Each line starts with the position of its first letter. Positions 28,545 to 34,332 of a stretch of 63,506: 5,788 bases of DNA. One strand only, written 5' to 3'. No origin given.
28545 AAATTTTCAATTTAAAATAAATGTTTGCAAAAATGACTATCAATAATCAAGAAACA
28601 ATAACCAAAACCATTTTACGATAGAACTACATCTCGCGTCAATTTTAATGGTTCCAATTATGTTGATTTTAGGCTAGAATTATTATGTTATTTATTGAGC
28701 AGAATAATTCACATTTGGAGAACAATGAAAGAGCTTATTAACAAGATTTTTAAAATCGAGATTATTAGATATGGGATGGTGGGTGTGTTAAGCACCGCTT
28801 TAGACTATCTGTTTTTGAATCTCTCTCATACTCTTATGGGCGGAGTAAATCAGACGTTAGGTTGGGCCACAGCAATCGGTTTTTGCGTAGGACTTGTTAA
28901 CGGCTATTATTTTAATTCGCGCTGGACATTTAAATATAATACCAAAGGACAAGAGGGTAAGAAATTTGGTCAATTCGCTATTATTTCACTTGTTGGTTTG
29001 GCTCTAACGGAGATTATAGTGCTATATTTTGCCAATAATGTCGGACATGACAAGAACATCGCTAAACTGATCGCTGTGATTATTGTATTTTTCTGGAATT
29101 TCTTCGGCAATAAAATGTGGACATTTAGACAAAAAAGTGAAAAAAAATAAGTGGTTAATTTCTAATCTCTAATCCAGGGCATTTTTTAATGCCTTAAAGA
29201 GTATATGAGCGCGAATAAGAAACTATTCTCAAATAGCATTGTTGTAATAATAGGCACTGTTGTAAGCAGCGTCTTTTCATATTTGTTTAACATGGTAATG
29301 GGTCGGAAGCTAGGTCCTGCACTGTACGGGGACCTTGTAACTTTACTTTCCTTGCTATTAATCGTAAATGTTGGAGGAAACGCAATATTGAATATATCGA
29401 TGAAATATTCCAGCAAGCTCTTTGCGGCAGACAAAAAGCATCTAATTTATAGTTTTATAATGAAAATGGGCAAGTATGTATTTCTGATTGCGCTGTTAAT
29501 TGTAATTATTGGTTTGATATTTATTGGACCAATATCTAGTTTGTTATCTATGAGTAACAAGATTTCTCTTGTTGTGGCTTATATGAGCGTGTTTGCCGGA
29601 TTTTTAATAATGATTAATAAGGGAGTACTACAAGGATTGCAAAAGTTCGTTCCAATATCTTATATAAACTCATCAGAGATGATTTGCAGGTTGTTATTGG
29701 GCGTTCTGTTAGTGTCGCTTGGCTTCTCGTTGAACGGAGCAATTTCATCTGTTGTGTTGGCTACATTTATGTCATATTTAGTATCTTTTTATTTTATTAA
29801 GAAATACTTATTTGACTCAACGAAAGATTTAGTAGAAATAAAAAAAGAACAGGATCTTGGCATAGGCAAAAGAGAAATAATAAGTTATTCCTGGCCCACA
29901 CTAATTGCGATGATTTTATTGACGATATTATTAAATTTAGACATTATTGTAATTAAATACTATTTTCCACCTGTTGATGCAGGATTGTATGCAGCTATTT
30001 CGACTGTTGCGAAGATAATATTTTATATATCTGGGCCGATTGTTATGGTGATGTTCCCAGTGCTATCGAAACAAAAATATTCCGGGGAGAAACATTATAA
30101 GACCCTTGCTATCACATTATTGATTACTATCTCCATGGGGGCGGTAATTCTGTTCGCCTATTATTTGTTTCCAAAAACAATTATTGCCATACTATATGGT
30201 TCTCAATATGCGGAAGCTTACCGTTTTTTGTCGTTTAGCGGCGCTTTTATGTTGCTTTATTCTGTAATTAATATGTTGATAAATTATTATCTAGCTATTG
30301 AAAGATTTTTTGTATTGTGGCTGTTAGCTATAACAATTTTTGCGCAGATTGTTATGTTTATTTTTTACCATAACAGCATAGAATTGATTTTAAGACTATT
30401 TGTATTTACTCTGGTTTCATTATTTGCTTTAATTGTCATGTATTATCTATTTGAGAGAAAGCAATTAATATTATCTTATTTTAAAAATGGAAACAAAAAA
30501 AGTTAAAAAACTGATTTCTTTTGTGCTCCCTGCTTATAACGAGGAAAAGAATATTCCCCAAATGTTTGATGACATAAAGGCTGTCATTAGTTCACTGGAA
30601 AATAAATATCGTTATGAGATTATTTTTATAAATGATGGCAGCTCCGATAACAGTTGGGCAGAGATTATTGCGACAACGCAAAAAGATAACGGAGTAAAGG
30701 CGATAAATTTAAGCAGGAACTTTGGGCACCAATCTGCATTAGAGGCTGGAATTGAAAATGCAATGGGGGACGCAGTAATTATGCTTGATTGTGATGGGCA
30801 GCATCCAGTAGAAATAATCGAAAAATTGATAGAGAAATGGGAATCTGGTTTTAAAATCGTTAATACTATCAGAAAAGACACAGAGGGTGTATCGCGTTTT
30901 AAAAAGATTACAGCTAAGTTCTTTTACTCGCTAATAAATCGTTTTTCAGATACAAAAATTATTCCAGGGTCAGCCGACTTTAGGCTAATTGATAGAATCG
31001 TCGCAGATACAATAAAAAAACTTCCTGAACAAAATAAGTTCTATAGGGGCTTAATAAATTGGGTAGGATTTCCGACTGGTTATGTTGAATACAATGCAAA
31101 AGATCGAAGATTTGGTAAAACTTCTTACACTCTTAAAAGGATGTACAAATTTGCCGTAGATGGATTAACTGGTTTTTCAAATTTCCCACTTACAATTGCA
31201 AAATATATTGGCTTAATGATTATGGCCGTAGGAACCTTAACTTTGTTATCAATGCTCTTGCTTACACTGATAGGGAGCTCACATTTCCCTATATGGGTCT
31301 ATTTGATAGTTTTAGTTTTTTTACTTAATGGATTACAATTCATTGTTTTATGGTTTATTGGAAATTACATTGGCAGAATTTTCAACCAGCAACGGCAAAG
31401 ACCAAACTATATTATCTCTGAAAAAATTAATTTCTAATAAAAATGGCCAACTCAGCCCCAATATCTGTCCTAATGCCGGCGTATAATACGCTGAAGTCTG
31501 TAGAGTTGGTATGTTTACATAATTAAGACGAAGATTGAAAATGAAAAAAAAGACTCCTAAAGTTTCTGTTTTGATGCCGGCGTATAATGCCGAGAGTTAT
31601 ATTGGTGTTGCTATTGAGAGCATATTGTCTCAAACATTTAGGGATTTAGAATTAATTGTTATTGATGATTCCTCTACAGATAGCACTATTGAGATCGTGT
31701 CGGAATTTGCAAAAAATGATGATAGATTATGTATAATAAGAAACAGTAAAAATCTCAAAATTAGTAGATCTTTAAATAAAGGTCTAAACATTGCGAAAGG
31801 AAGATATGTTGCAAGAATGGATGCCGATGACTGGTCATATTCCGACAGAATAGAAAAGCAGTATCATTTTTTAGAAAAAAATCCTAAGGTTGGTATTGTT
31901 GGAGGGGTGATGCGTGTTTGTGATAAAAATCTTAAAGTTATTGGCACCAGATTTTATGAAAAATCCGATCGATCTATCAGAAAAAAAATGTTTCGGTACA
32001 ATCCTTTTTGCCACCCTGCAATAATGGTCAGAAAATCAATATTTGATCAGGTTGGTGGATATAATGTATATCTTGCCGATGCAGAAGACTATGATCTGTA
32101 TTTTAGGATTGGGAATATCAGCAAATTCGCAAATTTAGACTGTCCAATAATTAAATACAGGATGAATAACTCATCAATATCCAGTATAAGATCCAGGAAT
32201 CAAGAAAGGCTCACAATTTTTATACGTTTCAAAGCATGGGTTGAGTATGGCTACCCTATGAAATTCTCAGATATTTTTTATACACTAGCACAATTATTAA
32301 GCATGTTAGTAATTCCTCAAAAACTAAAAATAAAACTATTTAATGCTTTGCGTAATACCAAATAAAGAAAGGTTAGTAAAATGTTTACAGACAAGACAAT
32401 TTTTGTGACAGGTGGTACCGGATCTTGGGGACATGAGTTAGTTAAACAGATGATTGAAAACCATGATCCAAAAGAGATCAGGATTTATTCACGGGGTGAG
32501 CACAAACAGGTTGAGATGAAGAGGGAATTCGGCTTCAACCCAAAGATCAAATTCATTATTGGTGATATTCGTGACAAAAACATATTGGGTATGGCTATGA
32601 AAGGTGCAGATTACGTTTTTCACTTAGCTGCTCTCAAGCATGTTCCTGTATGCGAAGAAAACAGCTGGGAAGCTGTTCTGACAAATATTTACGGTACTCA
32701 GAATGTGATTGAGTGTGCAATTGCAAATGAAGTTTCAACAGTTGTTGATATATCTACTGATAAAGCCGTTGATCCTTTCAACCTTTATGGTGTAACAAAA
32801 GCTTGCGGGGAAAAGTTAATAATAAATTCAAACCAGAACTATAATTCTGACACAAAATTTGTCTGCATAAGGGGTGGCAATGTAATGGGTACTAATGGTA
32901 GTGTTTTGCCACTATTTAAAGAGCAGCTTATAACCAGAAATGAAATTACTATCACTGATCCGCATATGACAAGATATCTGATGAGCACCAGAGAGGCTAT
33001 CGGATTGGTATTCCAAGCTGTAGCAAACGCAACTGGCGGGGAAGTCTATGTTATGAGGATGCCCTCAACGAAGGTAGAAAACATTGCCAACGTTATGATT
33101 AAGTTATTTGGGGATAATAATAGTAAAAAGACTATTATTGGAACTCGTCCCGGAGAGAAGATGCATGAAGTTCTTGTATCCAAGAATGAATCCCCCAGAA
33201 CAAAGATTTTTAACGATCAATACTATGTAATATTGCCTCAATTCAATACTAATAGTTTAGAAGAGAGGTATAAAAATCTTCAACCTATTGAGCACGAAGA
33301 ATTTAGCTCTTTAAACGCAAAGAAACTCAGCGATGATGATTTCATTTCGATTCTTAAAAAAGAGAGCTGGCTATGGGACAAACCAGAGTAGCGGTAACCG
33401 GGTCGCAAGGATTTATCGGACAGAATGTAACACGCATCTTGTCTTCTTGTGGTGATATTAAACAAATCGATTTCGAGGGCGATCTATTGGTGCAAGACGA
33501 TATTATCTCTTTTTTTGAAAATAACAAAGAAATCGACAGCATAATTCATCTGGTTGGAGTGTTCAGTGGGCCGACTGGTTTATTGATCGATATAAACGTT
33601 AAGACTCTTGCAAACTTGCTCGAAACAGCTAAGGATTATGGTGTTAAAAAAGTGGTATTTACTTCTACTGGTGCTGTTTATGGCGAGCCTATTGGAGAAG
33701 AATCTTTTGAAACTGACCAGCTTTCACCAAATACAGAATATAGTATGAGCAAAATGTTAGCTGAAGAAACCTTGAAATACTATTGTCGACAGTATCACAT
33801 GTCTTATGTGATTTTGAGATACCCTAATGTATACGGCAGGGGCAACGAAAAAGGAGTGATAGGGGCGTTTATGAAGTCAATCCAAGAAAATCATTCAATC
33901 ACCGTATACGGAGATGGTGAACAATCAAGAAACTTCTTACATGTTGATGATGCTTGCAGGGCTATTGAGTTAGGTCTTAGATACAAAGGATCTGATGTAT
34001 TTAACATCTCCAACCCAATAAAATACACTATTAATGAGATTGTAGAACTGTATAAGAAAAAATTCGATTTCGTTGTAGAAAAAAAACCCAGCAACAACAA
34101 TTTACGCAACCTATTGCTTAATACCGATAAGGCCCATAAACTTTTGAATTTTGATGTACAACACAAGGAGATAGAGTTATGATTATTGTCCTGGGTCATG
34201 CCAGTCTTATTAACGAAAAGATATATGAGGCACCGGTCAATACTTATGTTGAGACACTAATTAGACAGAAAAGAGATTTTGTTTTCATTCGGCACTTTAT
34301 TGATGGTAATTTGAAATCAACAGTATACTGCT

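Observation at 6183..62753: Pervasive 7-nt-periodic AT-rich mini-insertions, in-frame inside conserved genes and also in spacers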

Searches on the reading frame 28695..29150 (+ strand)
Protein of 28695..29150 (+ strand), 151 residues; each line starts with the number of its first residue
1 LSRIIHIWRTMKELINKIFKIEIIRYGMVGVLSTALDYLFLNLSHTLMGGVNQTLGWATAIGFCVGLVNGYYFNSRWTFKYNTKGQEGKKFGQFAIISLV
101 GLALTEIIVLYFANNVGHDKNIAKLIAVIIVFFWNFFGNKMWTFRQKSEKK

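Call 54: search_protein_families(library=pfam, proteins=[window:28695-29150:+], max_evalue=0.00001)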
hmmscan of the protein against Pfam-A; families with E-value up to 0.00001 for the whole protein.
window:28695-29150:+ (151 aa): 1 family
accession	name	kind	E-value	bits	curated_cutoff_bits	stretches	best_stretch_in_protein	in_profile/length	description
PF04138.20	GtrA_DPMS_TM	-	2.9e-24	85.9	26.1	1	25-144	1-117/117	GtrA/DPMS, transmembrane domain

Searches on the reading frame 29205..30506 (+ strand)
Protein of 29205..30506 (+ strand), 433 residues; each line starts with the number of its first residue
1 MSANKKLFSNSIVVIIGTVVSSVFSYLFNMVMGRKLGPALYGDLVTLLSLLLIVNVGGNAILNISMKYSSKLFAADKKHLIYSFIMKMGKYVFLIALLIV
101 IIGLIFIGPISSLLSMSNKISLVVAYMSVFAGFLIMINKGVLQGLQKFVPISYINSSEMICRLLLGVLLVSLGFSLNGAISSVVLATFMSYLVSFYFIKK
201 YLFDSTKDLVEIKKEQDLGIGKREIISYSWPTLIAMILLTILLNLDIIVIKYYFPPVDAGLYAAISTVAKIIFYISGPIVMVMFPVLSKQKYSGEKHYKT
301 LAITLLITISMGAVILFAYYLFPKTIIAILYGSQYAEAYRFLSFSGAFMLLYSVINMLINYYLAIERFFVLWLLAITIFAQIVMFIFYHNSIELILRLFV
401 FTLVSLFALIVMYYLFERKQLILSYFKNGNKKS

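Call 54: search_protein_families(library=pfam, proteins=[window:29205-30506:+], max_evalue=0.00001)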
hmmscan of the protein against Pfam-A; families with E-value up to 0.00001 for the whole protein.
window:29205-30506:+ (433 aa): 2 families
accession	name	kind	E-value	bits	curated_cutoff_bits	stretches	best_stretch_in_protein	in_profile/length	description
PF01943.22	Polysacc_synt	-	1.6e-15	57.7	28.2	1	9-289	3-272/274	Polysaccharide biosynthesis protein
PF13440.11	Polysacc_synt_3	-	2.2e-07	30.9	23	1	93-338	55-291/293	Polysaccharide biosynthesis protein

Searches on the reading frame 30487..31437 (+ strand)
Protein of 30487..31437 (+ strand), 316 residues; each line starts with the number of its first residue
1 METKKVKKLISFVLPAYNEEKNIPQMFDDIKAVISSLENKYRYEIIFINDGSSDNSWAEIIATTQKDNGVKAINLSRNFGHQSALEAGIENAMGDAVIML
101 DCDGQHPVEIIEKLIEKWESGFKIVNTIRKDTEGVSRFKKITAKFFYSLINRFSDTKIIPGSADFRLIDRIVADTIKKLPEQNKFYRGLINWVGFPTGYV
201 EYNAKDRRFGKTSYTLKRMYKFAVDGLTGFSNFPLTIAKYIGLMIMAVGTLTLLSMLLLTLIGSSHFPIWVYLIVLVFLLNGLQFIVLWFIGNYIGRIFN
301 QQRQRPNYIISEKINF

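Call 54: search_protein_families(library=pfam, proteins=[window:30487-31437:+], max_evalue=0.00001)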
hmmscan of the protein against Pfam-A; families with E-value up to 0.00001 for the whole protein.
window:30487-31437:+ (316 aa): 1 family
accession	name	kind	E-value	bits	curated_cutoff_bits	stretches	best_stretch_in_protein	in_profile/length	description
PF00535.33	Glycos_transf_2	-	1.1e-29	103.9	23.3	1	11-174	1-165/168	Glycosyl transferase family 2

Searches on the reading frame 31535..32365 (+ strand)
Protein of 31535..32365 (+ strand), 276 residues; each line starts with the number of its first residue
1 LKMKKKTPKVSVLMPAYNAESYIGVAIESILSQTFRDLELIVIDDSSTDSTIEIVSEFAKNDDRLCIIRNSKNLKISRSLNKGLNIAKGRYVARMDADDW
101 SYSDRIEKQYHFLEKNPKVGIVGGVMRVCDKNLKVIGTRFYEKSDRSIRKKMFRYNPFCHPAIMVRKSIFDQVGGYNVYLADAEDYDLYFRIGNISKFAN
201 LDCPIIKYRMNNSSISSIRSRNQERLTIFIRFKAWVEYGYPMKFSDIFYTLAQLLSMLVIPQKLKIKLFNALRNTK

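Call 54: search_protein_families(library=pfam, proteins=[window:31535-32365:+], max_evalue=0.00001)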
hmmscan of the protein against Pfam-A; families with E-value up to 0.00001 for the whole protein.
window:31535-32365:+ (276 aa): 3 families
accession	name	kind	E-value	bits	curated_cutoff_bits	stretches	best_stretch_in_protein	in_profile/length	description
PF00535.33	Glycos_transf_2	-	1.6e-39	136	23.3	1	11-173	1-167/168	Glycosyl transferase family 2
PF10111.15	Glyco_tranf_2_2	-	1.8e-19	70.7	27.3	1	11-228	1-224/276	Glycosyltransferase like family 2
PF13641.12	Glyco_tranf_2_3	-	6.8e-14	52.9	27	1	8-136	1-131/230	Glycosyltransferase like family 2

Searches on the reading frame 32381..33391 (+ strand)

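Call 54: search_protein_families(library=pfam, proteins=[window:32381-33391:+], max_evalue=0.00001)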
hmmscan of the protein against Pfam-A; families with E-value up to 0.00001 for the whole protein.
window:32381-33391:+ (336 aa): 8 families
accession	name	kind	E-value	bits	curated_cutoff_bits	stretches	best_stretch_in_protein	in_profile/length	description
PF02719.21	Polysacc_synt_2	-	8.1e-98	327.6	20.2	1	7-281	1-289/293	Polysaccharide biosynthesis protein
PF01370.27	Epimerase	-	3.8e-22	79.3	20.9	1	7-215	1-226/240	NAD dependent epimerase/dehydratase family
PF01073.25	3Beta_HSD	-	6.2e-20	71.8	22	1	9-132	2-122/280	3-beta hydroxysteroid dehydrogenase/isomerase family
PF16363.11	GDP_Man_Dehyd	-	1.2e-14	55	27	1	8-151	1-168/332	GDP-mannose 4,6 dehydratase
PF04321.23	RmlD_sub_bind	-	8.6e-10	38.6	27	1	6-154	2-143/287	RmlD substrate binding domain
PF07993.18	NAD_binding_4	-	4.2e-08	33.1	20.1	0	9-131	1-141/258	Male sterility protein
PF13460.12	NAD_binding_10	-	5.3e-07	30.1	27.2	1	11-131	1-103/184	NAD(P)H-binding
PF05368.20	NmrA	-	3.8e-06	27.1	27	0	4-84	2-78/298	NmrA-like family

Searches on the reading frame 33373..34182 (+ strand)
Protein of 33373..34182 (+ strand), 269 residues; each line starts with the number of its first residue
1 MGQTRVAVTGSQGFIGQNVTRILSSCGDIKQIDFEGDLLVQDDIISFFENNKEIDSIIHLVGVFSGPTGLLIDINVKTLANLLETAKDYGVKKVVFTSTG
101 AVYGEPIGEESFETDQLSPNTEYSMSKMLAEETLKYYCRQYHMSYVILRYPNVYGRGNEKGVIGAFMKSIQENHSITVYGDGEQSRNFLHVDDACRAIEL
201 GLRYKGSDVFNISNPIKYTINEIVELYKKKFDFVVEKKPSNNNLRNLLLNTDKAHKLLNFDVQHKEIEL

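Call 54: search_protein_families(library=pfam, proteins=[window:33373-34182:+], max_evalue=0.00001)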
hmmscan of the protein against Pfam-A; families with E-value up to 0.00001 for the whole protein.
window:33373-34182:+ (269 aa): 6 families
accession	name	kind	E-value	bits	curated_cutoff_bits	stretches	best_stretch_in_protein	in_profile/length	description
PF01370.27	Epimerase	-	5.8e-45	154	20.9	1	6-212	1-239/240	NAD dependent epimerase/dehydratase family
PF16363.11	GDP_Man_Dehyd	-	1.6e-27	97.3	27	1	35-239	58-274/332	GDP-mannose 4,6 dehydratase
PF01073.25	3Beta_HSD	-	1.3e-12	47.8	22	1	8-200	2-227/280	3-beta hydroxysteroid dehydrogenase/isomerase family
PF07993.18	NAD_binding_4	-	1.2e-10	41.4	20.1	1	52-198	87-258/258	Male sterility protein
PF04321.23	RmlD_sub_bind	-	2e-10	40.7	27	1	5-181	2-178/287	RmlD substrate binding domain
PF02719.21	Polysacc_synt_2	-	3.1e-09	36.9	20.2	1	72-226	101-242/293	Polysaccharide biosynthesis protein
